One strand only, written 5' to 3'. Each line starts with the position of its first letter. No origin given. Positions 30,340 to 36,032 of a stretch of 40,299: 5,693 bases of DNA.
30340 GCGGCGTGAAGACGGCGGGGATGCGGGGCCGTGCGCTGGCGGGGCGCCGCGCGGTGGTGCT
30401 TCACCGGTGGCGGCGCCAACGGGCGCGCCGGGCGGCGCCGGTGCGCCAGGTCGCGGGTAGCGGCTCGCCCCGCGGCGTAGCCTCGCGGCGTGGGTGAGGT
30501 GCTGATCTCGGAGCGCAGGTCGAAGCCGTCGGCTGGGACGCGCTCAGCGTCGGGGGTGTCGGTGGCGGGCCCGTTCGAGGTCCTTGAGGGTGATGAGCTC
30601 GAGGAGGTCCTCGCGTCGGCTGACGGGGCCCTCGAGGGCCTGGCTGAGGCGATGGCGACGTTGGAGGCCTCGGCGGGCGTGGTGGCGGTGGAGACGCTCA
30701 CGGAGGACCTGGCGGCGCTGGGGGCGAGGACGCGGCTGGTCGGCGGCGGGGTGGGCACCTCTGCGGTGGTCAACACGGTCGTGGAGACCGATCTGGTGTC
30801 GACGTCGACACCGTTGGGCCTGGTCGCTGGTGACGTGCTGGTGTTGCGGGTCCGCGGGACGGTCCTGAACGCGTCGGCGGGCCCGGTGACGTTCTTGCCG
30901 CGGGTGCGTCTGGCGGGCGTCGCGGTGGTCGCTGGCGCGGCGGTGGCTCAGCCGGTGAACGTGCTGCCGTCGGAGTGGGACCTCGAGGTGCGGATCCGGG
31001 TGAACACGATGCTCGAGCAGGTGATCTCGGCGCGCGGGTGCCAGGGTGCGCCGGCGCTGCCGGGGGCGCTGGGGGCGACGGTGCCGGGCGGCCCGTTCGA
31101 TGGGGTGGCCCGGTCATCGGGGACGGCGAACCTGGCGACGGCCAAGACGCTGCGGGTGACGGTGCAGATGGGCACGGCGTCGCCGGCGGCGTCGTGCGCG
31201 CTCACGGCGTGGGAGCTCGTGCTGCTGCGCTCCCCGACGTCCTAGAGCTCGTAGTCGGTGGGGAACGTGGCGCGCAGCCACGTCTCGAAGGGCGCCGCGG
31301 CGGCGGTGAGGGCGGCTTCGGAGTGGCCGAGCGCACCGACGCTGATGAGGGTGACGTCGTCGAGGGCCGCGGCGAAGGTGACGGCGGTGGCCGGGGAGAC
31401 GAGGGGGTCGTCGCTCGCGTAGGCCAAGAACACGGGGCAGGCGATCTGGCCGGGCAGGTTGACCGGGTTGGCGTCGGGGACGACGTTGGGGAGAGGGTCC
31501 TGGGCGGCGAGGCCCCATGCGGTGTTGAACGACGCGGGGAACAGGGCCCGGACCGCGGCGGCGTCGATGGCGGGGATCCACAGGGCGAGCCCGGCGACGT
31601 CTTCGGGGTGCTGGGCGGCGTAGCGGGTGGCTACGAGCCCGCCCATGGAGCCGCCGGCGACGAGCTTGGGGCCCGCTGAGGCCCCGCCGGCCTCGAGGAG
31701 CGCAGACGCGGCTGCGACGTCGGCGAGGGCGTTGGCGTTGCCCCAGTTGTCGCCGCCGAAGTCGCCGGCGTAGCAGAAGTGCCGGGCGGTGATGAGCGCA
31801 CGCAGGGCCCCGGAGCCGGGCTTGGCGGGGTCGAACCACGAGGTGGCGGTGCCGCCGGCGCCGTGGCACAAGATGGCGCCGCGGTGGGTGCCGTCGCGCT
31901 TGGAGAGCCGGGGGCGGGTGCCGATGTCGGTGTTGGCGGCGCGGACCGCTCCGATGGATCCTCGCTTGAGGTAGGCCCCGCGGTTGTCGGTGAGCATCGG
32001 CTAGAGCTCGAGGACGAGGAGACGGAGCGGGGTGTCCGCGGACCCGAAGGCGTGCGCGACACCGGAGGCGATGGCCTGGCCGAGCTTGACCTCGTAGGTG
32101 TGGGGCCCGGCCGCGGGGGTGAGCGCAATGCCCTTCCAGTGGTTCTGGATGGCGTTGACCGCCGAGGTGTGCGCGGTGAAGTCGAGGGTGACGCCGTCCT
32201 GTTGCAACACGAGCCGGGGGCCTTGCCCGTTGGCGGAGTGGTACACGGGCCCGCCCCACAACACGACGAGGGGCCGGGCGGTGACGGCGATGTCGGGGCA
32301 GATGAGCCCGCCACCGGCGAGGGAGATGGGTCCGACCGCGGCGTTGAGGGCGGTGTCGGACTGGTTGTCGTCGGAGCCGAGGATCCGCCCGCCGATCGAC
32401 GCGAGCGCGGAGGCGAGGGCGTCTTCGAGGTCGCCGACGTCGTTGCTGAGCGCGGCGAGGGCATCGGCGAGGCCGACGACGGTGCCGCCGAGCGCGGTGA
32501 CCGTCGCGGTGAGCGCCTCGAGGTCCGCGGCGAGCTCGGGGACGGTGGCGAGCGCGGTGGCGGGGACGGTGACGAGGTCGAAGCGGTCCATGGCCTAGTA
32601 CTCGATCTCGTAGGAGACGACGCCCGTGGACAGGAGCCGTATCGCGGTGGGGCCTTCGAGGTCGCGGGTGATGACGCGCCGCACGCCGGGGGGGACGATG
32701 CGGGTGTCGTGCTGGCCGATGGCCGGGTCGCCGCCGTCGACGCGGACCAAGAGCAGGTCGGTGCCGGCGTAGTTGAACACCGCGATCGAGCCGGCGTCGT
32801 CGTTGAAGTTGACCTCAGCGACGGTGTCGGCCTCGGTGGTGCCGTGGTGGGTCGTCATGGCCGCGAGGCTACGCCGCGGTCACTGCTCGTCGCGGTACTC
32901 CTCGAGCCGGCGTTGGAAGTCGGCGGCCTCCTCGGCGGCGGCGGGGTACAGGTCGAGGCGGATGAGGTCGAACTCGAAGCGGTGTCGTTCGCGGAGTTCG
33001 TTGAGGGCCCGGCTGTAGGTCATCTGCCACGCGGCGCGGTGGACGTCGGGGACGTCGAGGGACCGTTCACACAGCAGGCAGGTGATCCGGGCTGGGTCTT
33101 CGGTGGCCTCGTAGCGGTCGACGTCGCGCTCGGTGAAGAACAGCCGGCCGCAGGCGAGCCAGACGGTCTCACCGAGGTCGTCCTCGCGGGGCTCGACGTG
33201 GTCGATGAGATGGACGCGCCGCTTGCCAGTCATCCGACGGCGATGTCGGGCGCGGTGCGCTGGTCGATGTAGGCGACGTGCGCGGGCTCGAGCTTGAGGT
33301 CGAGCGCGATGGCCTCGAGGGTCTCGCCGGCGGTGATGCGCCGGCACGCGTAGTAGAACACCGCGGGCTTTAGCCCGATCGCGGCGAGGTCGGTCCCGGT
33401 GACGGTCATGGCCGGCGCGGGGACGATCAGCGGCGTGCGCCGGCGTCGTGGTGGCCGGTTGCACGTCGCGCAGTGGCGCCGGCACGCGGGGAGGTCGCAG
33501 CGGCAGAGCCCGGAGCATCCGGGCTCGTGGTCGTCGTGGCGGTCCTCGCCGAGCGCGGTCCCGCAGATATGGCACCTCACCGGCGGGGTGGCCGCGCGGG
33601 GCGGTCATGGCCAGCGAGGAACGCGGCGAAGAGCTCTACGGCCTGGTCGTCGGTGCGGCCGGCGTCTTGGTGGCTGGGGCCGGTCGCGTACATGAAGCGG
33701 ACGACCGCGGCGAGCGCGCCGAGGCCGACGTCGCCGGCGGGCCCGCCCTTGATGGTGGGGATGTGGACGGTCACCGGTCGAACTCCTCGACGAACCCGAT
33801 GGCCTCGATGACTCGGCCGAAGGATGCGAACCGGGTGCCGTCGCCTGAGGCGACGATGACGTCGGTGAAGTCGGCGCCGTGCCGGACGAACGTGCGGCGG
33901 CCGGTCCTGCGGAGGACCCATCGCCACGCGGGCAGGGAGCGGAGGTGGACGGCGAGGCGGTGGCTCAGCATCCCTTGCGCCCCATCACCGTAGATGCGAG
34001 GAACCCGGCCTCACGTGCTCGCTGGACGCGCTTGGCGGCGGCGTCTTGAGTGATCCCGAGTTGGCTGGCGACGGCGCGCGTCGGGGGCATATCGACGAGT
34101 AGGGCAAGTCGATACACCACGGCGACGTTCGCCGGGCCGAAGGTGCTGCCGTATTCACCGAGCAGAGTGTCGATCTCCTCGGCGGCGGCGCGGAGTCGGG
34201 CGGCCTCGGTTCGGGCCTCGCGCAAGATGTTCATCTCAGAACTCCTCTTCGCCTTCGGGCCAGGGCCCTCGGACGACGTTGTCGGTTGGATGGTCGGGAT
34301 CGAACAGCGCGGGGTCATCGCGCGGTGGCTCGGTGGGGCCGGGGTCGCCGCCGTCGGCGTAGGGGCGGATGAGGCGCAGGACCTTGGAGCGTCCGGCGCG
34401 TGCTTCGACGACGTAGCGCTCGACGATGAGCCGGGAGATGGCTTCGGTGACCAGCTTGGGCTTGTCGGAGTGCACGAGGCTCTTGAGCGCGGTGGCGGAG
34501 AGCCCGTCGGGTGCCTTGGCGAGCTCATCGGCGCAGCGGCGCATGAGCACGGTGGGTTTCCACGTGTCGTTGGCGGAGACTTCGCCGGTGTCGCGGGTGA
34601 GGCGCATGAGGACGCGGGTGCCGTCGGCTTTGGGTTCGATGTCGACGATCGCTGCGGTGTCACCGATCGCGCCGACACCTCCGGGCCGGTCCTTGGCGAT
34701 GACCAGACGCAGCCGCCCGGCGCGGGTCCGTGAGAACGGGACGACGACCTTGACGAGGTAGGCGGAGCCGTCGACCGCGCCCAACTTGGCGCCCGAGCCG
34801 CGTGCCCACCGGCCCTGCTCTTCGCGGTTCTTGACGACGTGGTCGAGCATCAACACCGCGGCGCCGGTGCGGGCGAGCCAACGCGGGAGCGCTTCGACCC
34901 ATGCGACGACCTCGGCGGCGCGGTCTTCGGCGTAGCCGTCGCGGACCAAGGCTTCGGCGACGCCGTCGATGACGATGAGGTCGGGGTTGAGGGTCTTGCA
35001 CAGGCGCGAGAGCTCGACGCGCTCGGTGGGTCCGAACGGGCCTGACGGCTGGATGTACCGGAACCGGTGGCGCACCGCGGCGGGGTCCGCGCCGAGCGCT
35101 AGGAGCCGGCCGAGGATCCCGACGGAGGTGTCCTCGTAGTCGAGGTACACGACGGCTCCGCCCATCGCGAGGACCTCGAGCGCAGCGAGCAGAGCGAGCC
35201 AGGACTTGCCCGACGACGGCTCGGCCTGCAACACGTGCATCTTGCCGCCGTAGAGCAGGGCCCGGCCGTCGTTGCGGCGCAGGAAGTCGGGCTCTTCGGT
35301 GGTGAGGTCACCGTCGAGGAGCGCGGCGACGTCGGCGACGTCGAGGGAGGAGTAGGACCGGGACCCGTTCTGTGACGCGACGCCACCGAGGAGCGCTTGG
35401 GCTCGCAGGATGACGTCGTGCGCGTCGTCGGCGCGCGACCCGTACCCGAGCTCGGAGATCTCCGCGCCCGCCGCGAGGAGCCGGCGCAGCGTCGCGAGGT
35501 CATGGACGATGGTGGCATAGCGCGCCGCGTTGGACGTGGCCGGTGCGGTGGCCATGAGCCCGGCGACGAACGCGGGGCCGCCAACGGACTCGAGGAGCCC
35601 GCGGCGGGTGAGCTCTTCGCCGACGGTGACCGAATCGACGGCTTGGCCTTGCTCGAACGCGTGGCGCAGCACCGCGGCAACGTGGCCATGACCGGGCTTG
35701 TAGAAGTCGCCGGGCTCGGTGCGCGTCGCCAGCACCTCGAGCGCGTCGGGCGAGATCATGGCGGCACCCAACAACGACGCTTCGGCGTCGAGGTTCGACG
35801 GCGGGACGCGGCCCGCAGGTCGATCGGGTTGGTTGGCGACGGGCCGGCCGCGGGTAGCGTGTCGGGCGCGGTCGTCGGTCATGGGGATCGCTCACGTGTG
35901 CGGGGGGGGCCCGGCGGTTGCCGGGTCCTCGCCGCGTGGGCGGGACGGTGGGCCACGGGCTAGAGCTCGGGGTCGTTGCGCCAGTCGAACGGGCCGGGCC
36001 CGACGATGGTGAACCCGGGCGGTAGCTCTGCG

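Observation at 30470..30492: Eight sense-oriented copies of a start-codon-abutting TAGNNT motif: candidate phage promoter producing leaderless mRNAs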

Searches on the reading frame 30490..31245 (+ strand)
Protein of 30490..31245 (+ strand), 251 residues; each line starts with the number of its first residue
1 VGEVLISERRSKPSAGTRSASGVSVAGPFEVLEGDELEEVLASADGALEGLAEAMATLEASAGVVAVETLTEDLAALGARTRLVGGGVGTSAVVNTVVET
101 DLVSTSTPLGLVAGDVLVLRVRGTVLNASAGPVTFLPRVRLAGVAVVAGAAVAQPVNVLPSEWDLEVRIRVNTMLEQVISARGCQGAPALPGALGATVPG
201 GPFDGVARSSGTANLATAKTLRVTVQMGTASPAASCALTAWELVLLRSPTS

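Call 9: search_protein_families(library=pfam, proteins=[window:30490-31245:+], max_evalue=0.01)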
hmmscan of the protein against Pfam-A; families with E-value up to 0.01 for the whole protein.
window:30490-31245:+ (251 aa): 0 families

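Call 22: search_protein_families(library=phrogs, proteins=[window:30490-31245:+], max_evalue=0.01)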
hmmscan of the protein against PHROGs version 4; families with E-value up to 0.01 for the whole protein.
window:30490-31245:+ (251 aa): 0 families

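Call 37: find_homologous_proteins(query=window:30490-31245:+, max_evalue=0.001)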
Query window:30490-31245:+ (251 aa): 1 proteins with E <= 0.001 among 8000 candidates.
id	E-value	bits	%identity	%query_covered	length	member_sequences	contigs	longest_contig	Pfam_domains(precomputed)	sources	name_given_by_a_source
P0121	6.8e-130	450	100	90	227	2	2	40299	-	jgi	-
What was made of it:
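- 30470..30492 (+): Family-A copy: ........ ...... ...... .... The -10 hexamer is 30478-30483 and the predicted leaderless start is GTG 30490 of the ORFan 30490-31245. The site is embedded in a strong palindrome (30464-30498). The JGI gene caller started the ORF at 30562 (call 37).
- The source's gene caller chose 30562, and the protein has no homologues (call 37).
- Tried and rejected: Homology search for the ORF 30490-31245: returned only itself (call 37).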

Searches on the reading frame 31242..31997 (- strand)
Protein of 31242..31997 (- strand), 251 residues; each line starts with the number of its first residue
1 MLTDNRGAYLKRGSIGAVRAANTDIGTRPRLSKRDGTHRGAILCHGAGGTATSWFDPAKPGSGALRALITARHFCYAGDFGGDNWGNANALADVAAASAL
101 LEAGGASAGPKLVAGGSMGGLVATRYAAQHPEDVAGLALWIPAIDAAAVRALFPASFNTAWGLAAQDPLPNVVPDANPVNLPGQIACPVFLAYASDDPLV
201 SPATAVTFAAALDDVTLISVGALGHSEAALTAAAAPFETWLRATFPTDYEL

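Call 9: search_protein_families(library=pfam, proteins=[window:31242-31997:-], max_evalue=0.01)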
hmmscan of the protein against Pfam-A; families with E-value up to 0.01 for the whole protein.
window:31242-31997:- (251 aa): 4 families
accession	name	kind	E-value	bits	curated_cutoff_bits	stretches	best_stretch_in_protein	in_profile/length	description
PF12146.15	Hydrolase_4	-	3.2e-10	40.1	27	1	91-148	59-115/239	Serine aminopeptidase, S33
PF00561.26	Abhydrolase_1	-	1.8e-09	38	25.8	1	42-140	4-100/245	alpha/beta hydrolase fold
PF12697.13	Abhydrolase_6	-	4.6e-06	27.9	26.3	1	42-209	2-145/217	Alpha/beta hydrolase family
PF00326.27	Peptidase_S9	-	0.0071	16.3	22.6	0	89-213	44-171/213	Prolyl oligopeptidase family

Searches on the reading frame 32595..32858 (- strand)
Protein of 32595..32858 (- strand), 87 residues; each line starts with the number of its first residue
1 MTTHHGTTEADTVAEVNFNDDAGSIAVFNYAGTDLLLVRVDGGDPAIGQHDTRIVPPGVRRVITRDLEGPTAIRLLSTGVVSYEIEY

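Call 9: search_protein_families(library=pfam, proteins=[window:32595-32858:-], max_evalue=0.01)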
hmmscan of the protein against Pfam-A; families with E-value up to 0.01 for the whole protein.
window:32595-32858:- (87 aa): 0 families

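Call 22: search_protein_families(library=phrogs, proteins=[window:32595-32858:-], max_evalue=0.01)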
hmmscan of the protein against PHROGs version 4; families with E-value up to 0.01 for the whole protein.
window:32595-32858:- (87 aa): 1 family
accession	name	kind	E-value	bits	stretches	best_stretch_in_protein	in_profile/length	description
phrog_32632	-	unknown function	2.7e-07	31.5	1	4-63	7-66/101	-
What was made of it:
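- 32856..32879 (-): Family-A copy: the -10 hexamer TAGCCT is 32871-32866, followed by 7 nt and ATG 32858. This opens the 87-aa gene, the first of a three-gene unit ending in an alpha/beta hydrolase. A phrog_32632 match begins at residue 4 (call 22).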

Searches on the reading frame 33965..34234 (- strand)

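Call 39: search_protein_families(library=pfam, proteins=[window:33965-34234:-], max_evalue=0.01)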
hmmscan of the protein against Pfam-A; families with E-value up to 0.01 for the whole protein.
window:33965-34234:- (89 aa): 1 family
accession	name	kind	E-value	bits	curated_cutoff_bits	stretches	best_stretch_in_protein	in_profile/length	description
PF22980.2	Myb_DNA-bind_8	-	0.0053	16.5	27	1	54-73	24-44/50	Myb-like DNA-binding domain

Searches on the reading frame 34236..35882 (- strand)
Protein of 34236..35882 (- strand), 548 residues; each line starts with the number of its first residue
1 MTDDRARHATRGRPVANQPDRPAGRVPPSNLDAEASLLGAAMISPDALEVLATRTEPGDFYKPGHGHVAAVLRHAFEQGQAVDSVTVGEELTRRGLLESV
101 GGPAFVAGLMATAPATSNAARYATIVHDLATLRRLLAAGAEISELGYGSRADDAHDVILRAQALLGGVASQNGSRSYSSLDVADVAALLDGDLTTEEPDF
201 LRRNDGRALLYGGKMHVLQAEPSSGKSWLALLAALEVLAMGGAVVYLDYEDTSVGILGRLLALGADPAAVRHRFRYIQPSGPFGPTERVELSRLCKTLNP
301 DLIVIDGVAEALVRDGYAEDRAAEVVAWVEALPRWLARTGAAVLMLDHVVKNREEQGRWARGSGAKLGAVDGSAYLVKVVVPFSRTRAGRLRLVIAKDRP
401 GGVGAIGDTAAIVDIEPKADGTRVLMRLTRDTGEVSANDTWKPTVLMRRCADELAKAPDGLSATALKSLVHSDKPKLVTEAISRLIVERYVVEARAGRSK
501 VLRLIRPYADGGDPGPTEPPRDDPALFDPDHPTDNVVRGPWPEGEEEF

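Call 8: search_protein_families(library=pfam, proteins=[window:34236-35882:-], max_evalue=0.01)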
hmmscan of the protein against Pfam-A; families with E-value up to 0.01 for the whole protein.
window:34236-35882:- (548 aa): 2 families
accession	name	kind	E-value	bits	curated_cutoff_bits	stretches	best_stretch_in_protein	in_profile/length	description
PF00772.26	DnaB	-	2.9e-23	82.3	23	1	27-128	2-103/103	DnaB-like helicase N terminal domain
PF13481.12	AAA_25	-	4.5e-16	59.5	27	1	209-353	29-194/195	AAA domain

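Call 87: find_related_loci(query=window:34236-35882:-, collection=metagenome_contigs, flank=10000)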
Query window:34236-35882:- (548 aa) in metagenome_contigs; peptide patterns used: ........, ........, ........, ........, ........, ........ (x = any residue, [..] = any of these).
171 stretches matched a pattern; 17 encode a relative of the query (tblastn E <= 1e-3); 17 distinct loci.
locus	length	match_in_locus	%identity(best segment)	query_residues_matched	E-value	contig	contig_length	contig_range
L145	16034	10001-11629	58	1-546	0e+0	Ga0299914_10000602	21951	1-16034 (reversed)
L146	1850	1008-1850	60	1-280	2e-102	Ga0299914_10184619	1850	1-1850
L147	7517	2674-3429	40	148-405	1e-45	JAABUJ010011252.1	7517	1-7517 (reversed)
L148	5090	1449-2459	39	180-504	2e-45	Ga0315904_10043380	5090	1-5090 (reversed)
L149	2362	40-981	38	195-504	7e-45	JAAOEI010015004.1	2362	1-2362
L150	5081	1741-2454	43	195-421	8e-43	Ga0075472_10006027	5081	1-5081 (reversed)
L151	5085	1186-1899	43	195-421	8e-43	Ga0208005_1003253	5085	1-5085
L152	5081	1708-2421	43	195-421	9e-43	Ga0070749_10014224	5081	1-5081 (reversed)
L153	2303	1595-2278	44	195-411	8e-43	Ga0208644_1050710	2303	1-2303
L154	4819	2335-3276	37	195-504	1e-42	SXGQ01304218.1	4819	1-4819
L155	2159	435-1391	37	189-502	6e-42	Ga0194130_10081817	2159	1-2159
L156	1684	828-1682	39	189-467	7e-42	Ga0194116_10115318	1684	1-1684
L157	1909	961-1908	37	189-499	7e-41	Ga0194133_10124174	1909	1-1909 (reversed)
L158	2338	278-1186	31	209-516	3e-32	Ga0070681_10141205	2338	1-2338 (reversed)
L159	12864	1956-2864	31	209-516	1e-31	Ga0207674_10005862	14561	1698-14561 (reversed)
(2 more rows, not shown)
